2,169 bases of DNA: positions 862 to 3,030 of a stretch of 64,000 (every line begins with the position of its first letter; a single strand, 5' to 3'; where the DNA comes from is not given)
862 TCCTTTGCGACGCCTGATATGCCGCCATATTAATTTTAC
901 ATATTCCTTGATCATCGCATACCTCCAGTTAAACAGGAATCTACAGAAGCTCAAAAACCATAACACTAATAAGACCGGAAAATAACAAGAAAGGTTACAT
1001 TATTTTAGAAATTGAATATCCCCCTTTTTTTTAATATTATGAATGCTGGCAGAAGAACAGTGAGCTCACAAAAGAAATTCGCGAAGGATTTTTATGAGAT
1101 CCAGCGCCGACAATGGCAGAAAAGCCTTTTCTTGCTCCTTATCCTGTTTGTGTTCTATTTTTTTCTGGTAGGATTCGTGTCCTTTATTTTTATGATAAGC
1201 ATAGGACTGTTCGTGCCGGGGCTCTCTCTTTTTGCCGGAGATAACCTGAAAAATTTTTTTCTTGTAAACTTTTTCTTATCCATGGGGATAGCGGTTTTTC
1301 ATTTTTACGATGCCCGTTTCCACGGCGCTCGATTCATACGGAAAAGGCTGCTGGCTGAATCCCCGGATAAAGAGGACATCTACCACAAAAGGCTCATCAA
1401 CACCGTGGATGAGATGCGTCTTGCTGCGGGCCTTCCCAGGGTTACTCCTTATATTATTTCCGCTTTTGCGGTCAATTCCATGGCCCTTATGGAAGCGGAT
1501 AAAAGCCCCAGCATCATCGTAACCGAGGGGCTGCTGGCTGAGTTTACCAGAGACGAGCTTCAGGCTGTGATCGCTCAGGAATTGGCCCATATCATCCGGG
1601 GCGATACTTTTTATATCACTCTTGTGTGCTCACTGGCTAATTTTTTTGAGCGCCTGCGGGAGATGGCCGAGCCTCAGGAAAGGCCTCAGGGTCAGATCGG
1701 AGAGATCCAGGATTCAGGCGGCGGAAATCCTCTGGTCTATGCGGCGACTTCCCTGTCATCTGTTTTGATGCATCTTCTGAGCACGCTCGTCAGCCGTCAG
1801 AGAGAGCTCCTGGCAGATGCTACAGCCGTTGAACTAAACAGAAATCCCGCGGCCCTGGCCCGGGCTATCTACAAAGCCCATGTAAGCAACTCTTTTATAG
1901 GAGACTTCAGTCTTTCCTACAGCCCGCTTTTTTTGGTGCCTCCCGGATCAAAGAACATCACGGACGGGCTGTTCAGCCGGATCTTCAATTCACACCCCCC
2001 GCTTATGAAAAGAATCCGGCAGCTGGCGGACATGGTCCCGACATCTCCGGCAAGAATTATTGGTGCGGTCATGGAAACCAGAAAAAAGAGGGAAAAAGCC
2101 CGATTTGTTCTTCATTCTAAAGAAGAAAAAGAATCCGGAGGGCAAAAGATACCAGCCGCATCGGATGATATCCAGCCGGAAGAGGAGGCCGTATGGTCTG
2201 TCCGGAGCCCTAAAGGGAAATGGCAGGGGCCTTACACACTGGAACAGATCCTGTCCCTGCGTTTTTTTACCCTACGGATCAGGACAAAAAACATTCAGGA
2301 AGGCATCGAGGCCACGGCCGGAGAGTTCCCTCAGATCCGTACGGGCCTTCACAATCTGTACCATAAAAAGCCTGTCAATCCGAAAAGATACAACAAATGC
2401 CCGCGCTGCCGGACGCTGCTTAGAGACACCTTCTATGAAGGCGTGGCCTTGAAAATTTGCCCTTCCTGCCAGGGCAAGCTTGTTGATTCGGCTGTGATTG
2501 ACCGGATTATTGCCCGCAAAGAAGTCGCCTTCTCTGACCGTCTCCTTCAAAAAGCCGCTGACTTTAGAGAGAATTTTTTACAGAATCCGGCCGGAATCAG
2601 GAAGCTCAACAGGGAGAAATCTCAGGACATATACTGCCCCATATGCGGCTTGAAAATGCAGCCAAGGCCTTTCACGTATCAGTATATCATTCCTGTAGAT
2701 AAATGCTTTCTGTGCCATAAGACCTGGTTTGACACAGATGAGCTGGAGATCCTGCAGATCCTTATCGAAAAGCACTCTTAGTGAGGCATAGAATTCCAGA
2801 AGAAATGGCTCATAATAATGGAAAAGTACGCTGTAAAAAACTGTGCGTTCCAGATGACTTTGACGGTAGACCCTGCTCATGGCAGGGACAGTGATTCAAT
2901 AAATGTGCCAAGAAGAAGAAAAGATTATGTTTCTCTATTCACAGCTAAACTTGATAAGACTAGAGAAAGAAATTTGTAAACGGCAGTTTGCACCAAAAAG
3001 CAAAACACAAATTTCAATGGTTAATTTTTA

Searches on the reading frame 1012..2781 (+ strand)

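Call 3: search_protein_families(library=pfam, proteins=[window:1012-2781:+], max_evalue=0.01)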
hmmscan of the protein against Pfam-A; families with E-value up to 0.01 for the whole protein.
window:1012-2781:+ (589 aa): 5 families
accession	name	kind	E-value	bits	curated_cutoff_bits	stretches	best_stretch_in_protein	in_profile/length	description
PF01435.24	Peptidase_M48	-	5.2e-19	69.2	20.3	1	165-340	46-184/186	Peptidase family M48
PF13453.11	Zn_ribbon_TFIIB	-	7.7e-12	44.9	22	2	462-502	1-41/41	Transcription factor zinc-finger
PF12773.13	DZR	-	0.00042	20.8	27.3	0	456-489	8-33/45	Double zinc ribbon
PF05569.17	Peptidase_M56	-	0.0016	18.1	31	0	147-208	158-218/296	BlaR1 peptidase M56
PF08271.17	Zn_Ribbon_TF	-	0.0021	18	29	0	462-498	2-36/43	TFIIB zinc-binding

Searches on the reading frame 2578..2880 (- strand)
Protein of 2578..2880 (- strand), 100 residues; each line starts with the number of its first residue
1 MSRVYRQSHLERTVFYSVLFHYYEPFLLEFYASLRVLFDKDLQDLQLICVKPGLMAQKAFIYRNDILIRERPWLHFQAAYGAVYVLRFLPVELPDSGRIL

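Call 3: search_protein_families(library=pfam, proteins=[window:2578-2880:-], max_evalue=0.01)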
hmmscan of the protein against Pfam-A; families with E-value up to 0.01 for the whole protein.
window:2578-2880:- (100 aa): 0 families
